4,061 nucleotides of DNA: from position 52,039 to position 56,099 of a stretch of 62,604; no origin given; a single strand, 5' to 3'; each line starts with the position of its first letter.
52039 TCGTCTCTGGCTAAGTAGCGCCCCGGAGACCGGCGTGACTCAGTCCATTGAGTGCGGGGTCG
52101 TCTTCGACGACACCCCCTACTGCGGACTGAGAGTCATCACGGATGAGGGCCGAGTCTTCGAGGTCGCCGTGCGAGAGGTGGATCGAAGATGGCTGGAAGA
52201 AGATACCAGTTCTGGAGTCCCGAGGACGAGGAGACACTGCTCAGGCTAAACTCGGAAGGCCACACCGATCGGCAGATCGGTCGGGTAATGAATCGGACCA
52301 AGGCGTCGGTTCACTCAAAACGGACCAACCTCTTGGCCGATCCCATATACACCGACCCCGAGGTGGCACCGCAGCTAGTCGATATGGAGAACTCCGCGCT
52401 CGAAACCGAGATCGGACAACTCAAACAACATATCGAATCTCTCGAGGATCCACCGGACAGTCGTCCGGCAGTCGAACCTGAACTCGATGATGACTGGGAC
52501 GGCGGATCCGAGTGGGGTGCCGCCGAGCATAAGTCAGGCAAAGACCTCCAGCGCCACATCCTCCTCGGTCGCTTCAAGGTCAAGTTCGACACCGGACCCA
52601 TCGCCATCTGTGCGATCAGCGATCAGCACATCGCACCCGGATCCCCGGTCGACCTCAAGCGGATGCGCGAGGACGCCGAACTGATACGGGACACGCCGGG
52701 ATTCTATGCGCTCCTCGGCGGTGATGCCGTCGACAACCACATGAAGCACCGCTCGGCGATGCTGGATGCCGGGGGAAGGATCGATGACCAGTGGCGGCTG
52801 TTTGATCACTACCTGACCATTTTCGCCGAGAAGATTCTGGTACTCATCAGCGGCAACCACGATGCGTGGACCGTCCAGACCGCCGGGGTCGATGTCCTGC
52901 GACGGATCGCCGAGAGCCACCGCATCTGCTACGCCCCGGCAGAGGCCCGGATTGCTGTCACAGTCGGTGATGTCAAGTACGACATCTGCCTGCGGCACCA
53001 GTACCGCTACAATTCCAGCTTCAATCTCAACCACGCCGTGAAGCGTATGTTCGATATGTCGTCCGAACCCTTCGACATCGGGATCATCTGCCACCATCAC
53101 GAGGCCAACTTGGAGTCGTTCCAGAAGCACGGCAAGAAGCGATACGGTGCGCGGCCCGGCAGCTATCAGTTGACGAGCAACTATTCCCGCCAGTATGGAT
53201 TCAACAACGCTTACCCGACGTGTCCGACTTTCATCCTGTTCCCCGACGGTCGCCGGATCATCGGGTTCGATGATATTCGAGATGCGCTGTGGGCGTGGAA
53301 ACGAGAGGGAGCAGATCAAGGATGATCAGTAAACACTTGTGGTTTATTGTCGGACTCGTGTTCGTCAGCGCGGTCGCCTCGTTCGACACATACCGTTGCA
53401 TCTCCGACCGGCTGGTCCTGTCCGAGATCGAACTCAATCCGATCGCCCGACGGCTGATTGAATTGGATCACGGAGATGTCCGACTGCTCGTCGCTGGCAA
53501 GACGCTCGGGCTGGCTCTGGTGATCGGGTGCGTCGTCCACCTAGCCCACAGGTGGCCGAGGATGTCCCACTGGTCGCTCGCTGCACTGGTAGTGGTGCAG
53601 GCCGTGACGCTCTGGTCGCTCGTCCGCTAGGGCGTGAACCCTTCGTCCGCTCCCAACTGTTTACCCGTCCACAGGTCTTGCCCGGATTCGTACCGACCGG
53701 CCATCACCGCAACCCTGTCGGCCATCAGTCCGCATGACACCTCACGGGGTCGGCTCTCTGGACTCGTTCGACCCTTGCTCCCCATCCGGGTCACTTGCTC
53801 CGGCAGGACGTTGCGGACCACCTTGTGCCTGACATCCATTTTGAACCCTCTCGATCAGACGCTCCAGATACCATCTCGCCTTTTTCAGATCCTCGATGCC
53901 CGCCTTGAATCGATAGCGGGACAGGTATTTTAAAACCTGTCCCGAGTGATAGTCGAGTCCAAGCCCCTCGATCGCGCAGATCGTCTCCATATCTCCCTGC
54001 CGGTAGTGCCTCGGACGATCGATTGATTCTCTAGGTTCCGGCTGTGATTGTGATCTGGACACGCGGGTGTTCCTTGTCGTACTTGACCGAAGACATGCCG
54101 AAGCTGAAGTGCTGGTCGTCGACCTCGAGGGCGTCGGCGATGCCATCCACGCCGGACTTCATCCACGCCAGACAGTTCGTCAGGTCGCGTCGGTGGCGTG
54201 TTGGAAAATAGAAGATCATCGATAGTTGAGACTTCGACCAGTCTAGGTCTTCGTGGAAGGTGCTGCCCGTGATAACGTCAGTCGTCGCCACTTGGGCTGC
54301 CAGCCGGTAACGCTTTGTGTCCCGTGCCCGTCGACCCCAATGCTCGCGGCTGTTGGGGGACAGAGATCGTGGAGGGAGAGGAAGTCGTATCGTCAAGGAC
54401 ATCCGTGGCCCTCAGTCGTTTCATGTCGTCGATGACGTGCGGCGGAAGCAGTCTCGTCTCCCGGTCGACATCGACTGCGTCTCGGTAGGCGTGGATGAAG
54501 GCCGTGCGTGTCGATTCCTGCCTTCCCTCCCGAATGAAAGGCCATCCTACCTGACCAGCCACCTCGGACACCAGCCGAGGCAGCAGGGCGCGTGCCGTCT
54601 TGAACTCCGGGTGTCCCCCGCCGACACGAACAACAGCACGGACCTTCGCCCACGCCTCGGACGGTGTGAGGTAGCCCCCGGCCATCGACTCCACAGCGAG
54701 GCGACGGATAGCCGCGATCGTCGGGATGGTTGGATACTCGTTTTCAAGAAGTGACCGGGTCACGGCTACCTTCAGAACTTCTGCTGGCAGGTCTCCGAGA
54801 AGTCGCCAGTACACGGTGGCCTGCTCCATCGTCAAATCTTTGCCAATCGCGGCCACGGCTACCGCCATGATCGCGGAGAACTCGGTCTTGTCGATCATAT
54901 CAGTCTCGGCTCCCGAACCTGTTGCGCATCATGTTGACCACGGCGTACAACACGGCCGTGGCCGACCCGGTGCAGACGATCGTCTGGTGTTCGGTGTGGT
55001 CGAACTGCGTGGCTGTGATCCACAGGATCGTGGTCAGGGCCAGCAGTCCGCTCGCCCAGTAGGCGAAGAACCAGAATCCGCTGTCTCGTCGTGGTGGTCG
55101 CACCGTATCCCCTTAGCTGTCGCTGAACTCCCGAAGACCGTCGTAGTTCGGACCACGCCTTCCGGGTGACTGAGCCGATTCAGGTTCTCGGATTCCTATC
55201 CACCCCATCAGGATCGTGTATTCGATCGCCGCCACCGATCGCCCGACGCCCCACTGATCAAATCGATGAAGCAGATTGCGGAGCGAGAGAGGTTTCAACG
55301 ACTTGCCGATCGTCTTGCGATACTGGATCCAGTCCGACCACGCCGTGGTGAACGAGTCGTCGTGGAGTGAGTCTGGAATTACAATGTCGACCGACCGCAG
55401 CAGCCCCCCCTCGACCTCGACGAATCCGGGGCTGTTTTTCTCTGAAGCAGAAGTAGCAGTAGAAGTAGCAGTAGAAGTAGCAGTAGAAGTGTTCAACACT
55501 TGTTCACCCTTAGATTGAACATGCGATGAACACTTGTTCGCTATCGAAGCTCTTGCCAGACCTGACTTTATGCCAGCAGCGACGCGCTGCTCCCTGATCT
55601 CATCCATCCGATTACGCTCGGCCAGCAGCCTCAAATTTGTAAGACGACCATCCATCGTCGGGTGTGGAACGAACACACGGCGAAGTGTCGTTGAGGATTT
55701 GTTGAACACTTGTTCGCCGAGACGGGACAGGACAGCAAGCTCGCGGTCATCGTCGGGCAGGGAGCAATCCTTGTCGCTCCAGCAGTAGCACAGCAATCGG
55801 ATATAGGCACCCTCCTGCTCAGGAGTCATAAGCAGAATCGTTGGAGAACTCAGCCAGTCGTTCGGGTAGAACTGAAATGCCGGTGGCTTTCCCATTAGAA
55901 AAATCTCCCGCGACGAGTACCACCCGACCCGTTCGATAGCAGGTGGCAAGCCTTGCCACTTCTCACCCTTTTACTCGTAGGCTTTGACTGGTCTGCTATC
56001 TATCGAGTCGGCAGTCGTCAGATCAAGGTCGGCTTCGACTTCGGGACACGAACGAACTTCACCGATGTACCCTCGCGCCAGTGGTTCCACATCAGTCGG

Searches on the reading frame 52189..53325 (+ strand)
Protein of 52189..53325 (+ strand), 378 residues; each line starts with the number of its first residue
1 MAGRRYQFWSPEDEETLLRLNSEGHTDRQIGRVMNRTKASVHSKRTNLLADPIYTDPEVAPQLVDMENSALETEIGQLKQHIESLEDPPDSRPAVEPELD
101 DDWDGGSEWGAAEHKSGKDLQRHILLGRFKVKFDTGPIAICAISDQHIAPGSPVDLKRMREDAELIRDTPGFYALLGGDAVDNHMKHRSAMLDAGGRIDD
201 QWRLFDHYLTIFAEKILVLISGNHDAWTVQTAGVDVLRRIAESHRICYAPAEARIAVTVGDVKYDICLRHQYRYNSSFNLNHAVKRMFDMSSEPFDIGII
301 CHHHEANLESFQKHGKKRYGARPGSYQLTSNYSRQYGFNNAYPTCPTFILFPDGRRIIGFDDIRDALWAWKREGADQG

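Call 88: search_protein_families(library=phrogs, proteins=[window:52189-53325:+], max_evalue=0.001)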
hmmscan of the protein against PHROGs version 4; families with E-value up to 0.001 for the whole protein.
window:52189-53325:+ (378 aa): 4 families
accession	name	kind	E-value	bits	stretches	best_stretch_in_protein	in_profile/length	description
phrog_7339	-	DNA, RNA and nucleotide metabolism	5.5e-34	118.7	1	129-353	20-252/263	DNA repair exonuclease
phrog_323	-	transcription regulation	1.6e-05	25.6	1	6-50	146-190/319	transcriptional regulator, D5-like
phrog_16747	-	unknown function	5.5e-05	23.9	1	3-45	134-176/185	-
phrog_284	-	DNA, RNA and nucleotide metabolism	0.00016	21.7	0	171-355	179-385/398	exonuclease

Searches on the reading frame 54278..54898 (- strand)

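Call 88: search_protein_families(library=phrogs, proteins=[window:54278-54898:-], max_evalue=0.001)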
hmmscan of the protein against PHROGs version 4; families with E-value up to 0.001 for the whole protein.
window:54278-54898:- (206 aa): 3 families
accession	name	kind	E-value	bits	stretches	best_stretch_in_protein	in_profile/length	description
phrog_9804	-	unknown function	1.2e-12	48.9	1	5-162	4-171/214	-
phrog_10105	-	unknown function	1.3e-07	32.3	1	3-139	5-139/210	-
phrog_6028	-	unknown function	2.1e-05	25.1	1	3-149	6-139/265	-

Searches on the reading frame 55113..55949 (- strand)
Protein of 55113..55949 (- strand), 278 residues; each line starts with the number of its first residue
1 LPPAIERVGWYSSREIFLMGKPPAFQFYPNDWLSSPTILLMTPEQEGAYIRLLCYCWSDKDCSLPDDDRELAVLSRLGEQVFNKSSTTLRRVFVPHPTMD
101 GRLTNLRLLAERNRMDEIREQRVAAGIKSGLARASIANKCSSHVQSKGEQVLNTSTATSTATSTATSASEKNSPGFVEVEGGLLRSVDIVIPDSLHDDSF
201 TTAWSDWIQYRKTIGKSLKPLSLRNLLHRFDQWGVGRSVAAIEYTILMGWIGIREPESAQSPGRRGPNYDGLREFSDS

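Call 88: search_protein_families(library=phrogs, proteins=[window:55113-55949:-], max_evalue=0.001)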
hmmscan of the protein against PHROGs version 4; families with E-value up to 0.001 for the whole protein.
window:55113-55949:- (278 aa): 5 families
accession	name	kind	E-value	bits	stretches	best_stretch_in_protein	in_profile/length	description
phrog_9327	-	DNA, RNA and nucleotide metabolism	8.2e-09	36.5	1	25-162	7-140/276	primosomal protein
phrog_3992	-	DNA, RNA and nucleotide metabolism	2.6e-06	28.2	1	26-160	9-144/345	primosomal protein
phrog_678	-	DNA, RNA and nucleotide metabolism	1.2e-05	26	1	194-270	218-296/346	replication initiation O-like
phrog_18589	-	unknown function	5.5e-05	24.2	1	186-269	31-113/156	-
phrog_21472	-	unknown function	0.00079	20.1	1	41-173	21-153/299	-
